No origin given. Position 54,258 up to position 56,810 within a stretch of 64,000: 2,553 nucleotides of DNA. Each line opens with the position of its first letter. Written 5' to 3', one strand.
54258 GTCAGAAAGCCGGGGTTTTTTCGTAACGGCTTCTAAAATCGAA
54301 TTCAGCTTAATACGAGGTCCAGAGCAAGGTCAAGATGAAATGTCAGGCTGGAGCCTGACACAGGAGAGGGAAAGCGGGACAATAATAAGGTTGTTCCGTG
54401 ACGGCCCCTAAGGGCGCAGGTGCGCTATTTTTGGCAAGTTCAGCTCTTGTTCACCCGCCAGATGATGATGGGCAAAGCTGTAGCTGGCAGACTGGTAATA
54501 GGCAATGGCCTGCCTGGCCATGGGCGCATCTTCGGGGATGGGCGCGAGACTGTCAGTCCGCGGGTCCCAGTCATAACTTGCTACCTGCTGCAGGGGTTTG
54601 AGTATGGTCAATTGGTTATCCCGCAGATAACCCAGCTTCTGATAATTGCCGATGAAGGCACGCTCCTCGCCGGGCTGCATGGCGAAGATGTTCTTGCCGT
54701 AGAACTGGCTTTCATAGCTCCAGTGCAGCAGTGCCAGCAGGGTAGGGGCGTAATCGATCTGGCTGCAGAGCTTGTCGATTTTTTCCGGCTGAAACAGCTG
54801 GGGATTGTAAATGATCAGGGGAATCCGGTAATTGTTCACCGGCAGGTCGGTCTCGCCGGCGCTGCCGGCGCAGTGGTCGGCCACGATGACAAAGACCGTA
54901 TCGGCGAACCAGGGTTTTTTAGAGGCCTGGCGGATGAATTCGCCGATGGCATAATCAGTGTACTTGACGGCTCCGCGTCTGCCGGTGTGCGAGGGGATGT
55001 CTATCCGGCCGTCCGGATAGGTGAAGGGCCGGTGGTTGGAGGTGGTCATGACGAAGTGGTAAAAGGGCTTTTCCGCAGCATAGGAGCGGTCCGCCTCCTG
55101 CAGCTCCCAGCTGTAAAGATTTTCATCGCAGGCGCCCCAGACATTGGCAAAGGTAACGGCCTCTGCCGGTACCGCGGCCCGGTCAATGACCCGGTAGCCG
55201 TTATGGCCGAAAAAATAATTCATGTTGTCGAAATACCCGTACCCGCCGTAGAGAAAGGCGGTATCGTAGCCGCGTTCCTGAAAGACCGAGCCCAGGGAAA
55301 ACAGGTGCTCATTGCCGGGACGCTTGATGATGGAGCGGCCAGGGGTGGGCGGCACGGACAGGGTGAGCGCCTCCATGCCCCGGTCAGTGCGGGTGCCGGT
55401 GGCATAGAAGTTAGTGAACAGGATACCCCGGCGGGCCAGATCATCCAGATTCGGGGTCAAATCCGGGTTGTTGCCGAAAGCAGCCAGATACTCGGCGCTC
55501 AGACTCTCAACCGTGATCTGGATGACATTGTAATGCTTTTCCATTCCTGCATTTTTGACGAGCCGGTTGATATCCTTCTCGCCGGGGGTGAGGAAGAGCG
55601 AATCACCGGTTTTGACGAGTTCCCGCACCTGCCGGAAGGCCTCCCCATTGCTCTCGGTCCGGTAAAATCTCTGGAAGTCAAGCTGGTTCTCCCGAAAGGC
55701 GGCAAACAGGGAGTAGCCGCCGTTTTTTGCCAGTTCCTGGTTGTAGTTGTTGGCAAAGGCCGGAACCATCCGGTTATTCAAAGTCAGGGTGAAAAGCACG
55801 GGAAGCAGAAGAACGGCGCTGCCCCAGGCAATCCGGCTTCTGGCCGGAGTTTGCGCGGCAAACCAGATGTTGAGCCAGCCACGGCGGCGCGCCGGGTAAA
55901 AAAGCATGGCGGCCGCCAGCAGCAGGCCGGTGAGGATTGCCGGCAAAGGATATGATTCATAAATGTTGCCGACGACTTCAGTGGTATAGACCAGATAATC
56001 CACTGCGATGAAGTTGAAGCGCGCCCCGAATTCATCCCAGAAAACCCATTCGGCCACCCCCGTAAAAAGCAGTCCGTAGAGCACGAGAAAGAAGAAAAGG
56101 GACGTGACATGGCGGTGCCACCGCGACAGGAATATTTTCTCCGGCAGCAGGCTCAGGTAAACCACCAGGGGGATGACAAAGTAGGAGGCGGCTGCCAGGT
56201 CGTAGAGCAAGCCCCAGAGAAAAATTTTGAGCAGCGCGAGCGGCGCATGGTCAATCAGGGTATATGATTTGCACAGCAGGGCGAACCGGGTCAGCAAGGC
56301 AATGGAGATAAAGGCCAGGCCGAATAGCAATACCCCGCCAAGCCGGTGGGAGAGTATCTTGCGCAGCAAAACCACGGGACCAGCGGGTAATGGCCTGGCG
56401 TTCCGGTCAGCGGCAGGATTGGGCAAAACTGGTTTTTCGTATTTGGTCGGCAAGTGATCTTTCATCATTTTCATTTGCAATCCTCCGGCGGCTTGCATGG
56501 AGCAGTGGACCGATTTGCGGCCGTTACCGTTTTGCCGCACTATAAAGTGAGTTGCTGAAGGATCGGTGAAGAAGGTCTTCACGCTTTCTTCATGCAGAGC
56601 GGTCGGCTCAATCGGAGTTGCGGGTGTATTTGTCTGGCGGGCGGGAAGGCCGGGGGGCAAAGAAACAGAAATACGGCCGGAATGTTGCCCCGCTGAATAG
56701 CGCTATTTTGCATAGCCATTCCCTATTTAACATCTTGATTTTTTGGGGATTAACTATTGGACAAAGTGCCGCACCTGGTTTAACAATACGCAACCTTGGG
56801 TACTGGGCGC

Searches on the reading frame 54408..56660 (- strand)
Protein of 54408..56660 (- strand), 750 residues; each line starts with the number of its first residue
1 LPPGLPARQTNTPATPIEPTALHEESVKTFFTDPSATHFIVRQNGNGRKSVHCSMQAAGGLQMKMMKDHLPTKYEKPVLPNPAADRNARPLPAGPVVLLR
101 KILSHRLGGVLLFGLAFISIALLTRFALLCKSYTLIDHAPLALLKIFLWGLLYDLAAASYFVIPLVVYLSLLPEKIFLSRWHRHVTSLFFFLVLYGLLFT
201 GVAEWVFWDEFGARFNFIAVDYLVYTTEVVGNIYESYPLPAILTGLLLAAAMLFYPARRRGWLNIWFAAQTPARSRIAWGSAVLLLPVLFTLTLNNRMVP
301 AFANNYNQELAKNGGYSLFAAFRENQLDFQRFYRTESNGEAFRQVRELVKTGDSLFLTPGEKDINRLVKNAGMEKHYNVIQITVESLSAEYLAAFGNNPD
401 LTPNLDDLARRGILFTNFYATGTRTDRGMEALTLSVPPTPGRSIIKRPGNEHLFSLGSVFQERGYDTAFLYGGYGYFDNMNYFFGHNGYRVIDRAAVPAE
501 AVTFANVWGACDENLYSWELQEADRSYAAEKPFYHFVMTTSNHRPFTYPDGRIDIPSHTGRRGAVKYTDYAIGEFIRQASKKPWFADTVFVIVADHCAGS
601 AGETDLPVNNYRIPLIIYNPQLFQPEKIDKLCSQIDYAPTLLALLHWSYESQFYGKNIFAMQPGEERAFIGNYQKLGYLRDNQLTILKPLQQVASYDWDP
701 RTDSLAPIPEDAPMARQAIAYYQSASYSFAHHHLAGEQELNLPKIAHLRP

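Call 3: search_protein_families(library=pfam, proteins=[window:54408-56660:-], max_evalue=0.01)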
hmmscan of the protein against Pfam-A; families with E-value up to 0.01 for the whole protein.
window:54408-56660:- (750 aa): 3 families
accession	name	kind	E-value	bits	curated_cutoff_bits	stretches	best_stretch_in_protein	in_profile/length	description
PF00884.28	Sulfatase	-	4.2e-41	141.6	25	1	378-645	2-299/301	Sulfatase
PF01663.27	Phosphodiest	-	4.7e-05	23.6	23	0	558-600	181-223/342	Type I phosphodiesterase / nucleotide pyrophosphatase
PF16347.10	SGSH_C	-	0.0044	17.6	29.3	1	611-666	16-72/154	N-sulphoglucosamine sulphohydrolase, C-terminal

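Call 4: search_protein_families(library=ncbifam, proteins=[window:54408-56660:-], max_evalue=0.01)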
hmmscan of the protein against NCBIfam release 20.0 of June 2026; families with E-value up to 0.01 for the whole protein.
window:54408-56660:- (750 aa): 7 families
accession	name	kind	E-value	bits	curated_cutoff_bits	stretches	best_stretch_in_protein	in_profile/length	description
NF009027.0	PRK12363.1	equivalog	8.8e-17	61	572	1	369-661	149-458/703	phosphoglycerol transferase I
NF053595.1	LptchSynLtaSGpos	equivalog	1.3e-14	53.7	970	1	371-646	232-527/626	lipoteichoic acid synthase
NF038282.1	LapC_YejM_PbgA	exception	2.5e-11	42.6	825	1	371-698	253-556/584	LPS biosynthesis-modulating metalloenzyme YejM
TIGR03417.1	chol_sulfatase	equivalog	6.7e-11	41.7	433.45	1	526-661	221-363/500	choline-sulfatase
NF003000.0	PRK03776.1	equivalog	3.4e-10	38.6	574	1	340-605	126-404/763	phosphatidylglycerol--membrane-oligosaccharide glycerophosphotransferase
NF010322.0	PRK13759.1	equivalog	7.2e-08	31.4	481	1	375-467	5-99/486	arylsulfatase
NF045661.1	HdlasePehA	equivalog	1.7e-05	23.6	900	0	376-442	2-68/506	phosphoric/sulfuric ester hydrolase PehA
